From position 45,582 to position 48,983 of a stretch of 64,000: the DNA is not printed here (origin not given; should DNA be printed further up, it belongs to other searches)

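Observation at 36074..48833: Seven-gene minus-strand defense operon: DUF499 (BrxC-like)-DUF3780-DUF1156 MTase-PLD::SNF2 helicase-Zn ribbon-GmrSD-unknown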

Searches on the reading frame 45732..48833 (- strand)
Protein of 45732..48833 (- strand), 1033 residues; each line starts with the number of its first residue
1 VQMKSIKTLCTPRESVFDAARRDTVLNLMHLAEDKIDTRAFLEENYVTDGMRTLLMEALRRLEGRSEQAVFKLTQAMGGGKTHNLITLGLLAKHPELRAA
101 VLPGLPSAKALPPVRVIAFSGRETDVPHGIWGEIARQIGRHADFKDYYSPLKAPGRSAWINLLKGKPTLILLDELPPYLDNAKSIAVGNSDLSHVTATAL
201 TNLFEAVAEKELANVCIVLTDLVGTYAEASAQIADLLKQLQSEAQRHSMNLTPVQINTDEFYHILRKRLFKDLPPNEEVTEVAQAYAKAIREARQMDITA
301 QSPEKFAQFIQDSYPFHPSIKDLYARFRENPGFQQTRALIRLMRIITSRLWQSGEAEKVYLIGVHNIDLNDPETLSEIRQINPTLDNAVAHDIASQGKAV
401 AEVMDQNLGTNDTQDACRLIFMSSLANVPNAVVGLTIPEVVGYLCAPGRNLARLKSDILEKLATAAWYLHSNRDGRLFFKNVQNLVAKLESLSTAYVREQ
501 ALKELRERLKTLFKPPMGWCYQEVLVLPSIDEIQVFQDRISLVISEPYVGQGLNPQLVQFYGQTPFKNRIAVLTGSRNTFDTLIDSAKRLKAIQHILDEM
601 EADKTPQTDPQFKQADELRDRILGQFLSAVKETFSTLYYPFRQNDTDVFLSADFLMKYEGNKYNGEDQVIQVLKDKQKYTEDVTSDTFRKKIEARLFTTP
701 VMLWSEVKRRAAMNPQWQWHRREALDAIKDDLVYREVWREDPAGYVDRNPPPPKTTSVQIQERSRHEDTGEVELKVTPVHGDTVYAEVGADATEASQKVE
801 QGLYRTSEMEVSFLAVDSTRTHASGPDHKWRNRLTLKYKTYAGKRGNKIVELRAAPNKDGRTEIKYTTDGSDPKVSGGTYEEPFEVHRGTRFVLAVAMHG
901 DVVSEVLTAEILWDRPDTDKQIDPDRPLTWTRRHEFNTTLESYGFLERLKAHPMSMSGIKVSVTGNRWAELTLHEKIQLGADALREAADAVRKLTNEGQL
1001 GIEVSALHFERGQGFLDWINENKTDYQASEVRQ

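Call 3: search_protein_families(library=pfam, proteins=[window:45732-48833:-], max_evalue=0.01)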
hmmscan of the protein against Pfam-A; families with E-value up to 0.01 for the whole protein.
window:45732-48833:- (1033 aa): 3 families
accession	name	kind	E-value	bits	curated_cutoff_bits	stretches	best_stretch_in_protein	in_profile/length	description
PF04465.17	DUF499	-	8.7e-31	107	23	2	128-373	51-292/1024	Protein of unknown function (DUF499)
PF13287.12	Fn3_assoc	-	1.4e-08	35.1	23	1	859-910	7-58/59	Fn3 associated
PF13290.12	CHB_HEX_C_1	-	9.3e-08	32.4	22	1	850-901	12-59/67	Chitobiase/beta-hexosaminidase C-terminal domain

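Call 4: search_protein_families(library=padloc, proteins=[window:45732-48833:-], max_evalue=0.01)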
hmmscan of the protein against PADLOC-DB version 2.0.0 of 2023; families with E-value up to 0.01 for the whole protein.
window:45732-48833:- (1033 aa): 2 families
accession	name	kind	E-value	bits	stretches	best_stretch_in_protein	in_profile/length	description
PDLC02192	DUF499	-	9.9e-209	693.7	1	3-1032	1-1020/1022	-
PDLC00662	HmaC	-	7e-55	184.7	1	36-697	43-729/941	AAA+ ATPase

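Call 76: search_protein_families(library=ncbifam, proteins=[window:45732-48827:-], max_evalue=0.001)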
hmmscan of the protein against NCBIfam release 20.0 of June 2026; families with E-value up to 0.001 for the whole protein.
window:45732-48827:- (1031 aa): 1 family
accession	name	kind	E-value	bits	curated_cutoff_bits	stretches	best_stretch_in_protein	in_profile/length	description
NF042962.1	DUF499_antiphage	equivalog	4.6e-257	855.8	1200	1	2-1031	1-1025/1025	anti-phage-associated DUF499 domain-containing protein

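Call 83: search_solved_structures(query=window:45732-48827:-, max_evalue=0.001)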
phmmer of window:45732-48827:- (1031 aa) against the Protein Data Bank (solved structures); distinct sequences matched with E-value up to 0.001: 0.
